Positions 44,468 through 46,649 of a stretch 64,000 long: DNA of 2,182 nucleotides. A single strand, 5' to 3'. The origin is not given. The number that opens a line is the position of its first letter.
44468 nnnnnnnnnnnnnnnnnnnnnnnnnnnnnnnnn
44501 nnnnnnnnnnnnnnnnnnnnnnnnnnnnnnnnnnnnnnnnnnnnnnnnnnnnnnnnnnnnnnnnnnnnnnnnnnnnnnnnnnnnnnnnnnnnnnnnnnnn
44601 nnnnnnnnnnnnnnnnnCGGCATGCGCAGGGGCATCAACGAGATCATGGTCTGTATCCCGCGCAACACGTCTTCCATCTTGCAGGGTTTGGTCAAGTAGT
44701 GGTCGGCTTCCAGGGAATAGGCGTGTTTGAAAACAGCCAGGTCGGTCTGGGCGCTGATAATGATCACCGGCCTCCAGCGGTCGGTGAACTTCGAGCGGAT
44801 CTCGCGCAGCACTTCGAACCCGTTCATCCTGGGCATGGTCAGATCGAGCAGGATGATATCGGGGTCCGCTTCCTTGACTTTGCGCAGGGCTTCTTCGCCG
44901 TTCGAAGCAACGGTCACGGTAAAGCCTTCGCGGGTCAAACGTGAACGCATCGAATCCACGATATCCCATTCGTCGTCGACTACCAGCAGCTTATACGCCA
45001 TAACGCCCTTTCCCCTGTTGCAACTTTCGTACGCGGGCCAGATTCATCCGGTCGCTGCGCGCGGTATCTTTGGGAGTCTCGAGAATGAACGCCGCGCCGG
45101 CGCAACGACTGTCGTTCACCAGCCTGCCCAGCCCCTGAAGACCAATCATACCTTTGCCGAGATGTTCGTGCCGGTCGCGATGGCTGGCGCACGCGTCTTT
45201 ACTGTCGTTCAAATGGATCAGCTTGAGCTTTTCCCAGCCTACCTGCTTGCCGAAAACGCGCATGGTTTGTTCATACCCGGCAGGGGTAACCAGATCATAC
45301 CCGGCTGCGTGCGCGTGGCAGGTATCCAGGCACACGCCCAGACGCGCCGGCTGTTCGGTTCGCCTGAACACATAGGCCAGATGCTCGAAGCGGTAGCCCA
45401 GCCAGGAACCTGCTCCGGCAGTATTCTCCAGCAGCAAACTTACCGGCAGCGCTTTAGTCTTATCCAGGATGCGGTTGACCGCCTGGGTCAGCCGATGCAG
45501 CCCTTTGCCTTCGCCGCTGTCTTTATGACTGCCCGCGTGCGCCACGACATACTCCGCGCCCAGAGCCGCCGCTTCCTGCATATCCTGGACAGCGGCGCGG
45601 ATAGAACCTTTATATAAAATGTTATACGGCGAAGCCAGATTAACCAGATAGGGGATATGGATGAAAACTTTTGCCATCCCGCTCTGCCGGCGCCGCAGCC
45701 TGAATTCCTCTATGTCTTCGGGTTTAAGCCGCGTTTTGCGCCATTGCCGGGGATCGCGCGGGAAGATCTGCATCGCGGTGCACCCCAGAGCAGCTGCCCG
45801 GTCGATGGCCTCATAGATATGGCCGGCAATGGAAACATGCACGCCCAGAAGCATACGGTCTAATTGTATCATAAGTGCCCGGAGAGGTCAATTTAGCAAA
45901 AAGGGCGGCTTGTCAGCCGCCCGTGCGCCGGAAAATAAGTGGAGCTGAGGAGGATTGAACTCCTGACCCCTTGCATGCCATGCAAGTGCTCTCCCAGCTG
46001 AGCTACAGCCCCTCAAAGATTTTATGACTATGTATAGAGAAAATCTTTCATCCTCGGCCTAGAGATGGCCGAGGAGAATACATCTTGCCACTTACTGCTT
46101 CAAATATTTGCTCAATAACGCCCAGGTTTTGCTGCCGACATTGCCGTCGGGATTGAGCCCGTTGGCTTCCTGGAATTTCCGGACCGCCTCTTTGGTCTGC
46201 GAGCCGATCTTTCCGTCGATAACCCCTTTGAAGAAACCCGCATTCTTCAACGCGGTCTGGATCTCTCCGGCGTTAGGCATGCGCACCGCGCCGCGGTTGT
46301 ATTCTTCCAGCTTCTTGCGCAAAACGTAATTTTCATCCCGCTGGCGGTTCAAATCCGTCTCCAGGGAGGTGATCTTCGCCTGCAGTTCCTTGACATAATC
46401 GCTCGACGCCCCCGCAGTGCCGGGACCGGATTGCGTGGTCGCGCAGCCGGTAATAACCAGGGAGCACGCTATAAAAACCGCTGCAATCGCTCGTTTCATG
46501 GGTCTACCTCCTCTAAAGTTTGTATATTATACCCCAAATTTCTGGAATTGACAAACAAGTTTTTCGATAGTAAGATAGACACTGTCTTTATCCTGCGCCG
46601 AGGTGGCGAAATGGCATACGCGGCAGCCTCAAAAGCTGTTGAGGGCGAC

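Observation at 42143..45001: Response-regulator receiver domain fused in-frame to a leucyl-tRNA synthetase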

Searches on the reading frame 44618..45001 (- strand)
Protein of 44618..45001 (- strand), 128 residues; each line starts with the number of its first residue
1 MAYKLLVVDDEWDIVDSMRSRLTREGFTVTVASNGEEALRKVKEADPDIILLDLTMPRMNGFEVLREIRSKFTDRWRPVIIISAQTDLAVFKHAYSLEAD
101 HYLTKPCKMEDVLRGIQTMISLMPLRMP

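Call 18: find_related_loci(query=A1, collection=genome_contigs, flank=4000)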
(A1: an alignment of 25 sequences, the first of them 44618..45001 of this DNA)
Query A1 (128 aa) in genome_contigs; peptide patterns used: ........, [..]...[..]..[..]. (x = any residue, [..] = any of these).
600 stretches matched a pattern (row limit reached: there are more); 567 encode a relative of the query (tblastn E <= 1e-3); the best 80 are kept; 80 distinct loci.
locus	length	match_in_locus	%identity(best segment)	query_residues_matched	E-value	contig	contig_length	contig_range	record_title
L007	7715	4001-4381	70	1-127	2e-59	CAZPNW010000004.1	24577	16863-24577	MAG TPA_asm: uncultured Planctomycetales bacterium isolate binchicken_co216_53 genome assembly, contig: k141_2077816, wh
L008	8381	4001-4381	67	1-127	2e-57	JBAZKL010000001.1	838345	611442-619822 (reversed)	MAG: Candidatus Omnitrophota bacterium isolate SO_2017_LW4_142 scaffold_10_c1_LW137-91_2017, whole genome shotgun sequen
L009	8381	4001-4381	66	1-127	2e-57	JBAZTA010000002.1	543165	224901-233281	MAG: Candidatus Omnitrophota bacterium isolate SO_2017_GW1_19 NODE_99_length_543165_cov_2.036270_OW334_2017, whole genom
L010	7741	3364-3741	66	1-126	1e-56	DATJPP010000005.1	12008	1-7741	MAG TPA_asm: Candidatus Margulisiibacteriota bacterium isolate SMAG_U14916 k141_3619354, whole genome shotgun sequence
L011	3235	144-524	65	1-127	5e-56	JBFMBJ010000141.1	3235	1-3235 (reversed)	MAG: Candidatus Omnitrophota bacterium isolate MAG161 MAG161_141, whole genome shotgun sequence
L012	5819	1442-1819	63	1-126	1e-55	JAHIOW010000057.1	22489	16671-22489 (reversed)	MAG: Candidatus Omnitrophota bacterium isolate KR13_S3.mb.28 KR13_S3.mb.28_k141_462012, whole genome shotgun sequence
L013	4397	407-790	62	1-128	7e-56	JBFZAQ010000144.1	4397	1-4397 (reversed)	MAG: Candidatus Omnitrophota bacterium isolate PPR_0471 k121_6016271, whole genome shotgun sequence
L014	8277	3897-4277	65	1-127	3e-55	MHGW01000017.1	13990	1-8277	MAG: Omnitrophica WOR_2 bacterium RIFCSPLOWO2_01_FULL_41_12 rifcsplowo2_01_scaffold_19796, whole genome shotgun sequence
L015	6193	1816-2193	67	1-126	2e-55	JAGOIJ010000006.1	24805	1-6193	MAG: Candidatus Omnitrophota bacterium isolate Go_SlDig_bin_191 Go_SlDig_5566_length_24805_cov_5.643407, whole genome sh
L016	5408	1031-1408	63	1-126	7e-55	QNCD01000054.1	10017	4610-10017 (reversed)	MAG: Candidatus Omnitrophota bacterium isolate B70_G16 B70_Guay16_scaffold_05166, whole genome shotgun sequence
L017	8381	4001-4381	66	1-127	4e-55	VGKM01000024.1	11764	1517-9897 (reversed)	MAG: Candidatus Omnitrophota bacterium isolate K_DeepCast_150m_m1_084 K_DeepCast_150m_m1_084_Ga0194126_10010987, whole g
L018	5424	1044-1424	65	1-127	9e-55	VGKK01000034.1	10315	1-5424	MAG: Candidatus Omnitrophota bacterium isolate M_DeepCast_400m_m2_183 M_DeepCast_400m_m2_183_Ga0194112_10012582, whole g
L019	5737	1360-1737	61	1-126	9e-55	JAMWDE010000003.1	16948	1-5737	MAG: Candidatus Omnitrophota bacterium isolate QZM4_2.bins.442.Tibet NODE_12852_length_16948_cov_0.970513, whole genome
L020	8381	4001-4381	63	1-127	2e-54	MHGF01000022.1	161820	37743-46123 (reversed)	MAG: Omnitrophica WOR_2 bacterium GWF2_43_52 gwf2_scaffold_302, whole genome shotgun sequence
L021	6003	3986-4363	61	1-126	4e-53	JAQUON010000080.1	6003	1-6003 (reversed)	MAG: Candidatus Omnitrophota bacterium isolate STD1_201 NODE_47455_length_6003_cov_3.873213_Sandtown_D1, whole genome sh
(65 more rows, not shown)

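Call 35: search_solved_structures(query=window:44618-45001:-, max_evalue=1e-10, show_alignments=2)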
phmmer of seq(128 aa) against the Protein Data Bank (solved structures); distinct sequences matched with E-value up to 1e-10: 99 (the best 60 are shown).
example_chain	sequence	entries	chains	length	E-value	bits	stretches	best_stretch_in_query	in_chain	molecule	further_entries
9xzo_A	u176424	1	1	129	8.8e-20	74.1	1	4-113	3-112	De novo protein M1X0B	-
3f6p_A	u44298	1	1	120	1.6e-19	73.2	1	3-117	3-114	Transcriptional regulatory protein yycF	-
2zwm_A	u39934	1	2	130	1.8e-19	73.1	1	3-117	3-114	Transcriptional regulatory protein yycF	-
1mvo_A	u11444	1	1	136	4.2e-19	71.9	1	3-127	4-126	PhoP response regulator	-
8fk2_A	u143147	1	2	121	1.7e-18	70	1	4-117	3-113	Putative response regulator CovR VicR-like protein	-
9ji3_J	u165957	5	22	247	2.6e-18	69.4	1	4-119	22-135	DNA-binding response regulator | Possible two component system response transcriptional positive regulator PhoP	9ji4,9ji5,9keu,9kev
3r0j_A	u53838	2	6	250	2.7e-18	69.3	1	4-119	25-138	POSSIBLE TWO COMPONENT SYSTEM RESPONSE TRANSCRIPTIONAL POSITIVE REGULATOR PHOP | Response regulator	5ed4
6ifh_A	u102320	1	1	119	4.1e-18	68.7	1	4-118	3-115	Sporulation initiation phosphotransferase F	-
1nxo_A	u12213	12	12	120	6.7e-18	68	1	4-116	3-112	DNA-binding response regulator | Response regulator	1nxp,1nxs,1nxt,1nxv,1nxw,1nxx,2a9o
6eb7_A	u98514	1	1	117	8.4e-18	67.7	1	4-114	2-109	DNA-binding response regulator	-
3nhz_A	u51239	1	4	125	3.1e-17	65.9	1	2-117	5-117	Two component system transcriptional regulator mtrA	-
2gwr_A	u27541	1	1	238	1.3e-16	63.8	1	2-117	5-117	DNA-binding response regulator mtrA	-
5x5j_A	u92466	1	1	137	3.5e-16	62.5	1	5-120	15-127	AdeR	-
5xjp_A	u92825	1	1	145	4.2e-16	62.2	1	5-120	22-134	AdeR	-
6xvu_A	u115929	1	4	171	7.5e-16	61.4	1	5-119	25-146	Response regulator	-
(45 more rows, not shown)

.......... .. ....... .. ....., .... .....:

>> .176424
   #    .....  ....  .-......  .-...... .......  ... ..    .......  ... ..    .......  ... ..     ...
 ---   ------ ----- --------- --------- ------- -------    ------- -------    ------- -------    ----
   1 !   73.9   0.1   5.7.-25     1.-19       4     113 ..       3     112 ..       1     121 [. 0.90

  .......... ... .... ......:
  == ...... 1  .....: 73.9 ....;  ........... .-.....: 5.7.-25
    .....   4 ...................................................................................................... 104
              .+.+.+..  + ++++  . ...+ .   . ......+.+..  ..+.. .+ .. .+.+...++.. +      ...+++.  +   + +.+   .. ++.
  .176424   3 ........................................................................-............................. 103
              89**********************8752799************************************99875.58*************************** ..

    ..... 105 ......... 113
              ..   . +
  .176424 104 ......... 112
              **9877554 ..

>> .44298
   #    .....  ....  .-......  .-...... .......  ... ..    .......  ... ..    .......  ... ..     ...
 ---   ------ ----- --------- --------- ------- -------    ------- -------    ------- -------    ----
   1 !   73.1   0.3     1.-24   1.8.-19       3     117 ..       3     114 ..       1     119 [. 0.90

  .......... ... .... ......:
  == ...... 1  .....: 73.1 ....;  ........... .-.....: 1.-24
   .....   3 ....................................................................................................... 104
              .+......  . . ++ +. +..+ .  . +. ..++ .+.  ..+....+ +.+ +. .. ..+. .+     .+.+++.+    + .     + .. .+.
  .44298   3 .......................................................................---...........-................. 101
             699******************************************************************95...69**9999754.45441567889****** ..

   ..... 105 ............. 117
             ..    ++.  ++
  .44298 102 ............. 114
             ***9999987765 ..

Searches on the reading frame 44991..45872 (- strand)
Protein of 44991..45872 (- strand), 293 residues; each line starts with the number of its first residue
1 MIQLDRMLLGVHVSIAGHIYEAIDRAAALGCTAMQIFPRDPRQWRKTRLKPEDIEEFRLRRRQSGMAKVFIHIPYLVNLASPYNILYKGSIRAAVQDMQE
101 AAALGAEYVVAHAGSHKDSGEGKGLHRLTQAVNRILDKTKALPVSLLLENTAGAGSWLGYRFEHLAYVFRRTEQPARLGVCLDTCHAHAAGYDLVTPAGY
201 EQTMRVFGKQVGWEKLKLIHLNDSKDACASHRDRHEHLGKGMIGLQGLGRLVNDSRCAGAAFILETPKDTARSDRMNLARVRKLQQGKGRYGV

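Call 45: search_protein_families(library=pfam, proteins=[window:44991-45872:-], max_evalue=0.001)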
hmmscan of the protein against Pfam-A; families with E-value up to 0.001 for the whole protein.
window:44991-45872:- (293 aa): 1 family
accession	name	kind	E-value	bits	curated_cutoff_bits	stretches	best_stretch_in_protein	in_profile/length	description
PF01261.30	AP_endonuc_2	-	8.3e-50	170.2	31.1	1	23-274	1-234/249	Xylose isomerase-like TIM barrel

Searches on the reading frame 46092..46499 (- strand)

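Call 45: search_protein_families(library=pfam, proteins=[window:46092-46499:-], max_evalue=0.001)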
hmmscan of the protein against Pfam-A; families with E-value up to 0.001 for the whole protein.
window:46092-46499:- (135 aa): 2 families
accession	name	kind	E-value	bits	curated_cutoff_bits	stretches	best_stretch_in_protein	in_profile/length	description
PF01471.23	PG_binding_1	-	1.4e-19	70.5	23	1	75-129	3-57/57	Putative peptidoglycan binding domain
PF08823.16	PG_binding_2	-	0.00042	21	21.1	1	76-116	17-57/74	Putative peptidoglycan binding domain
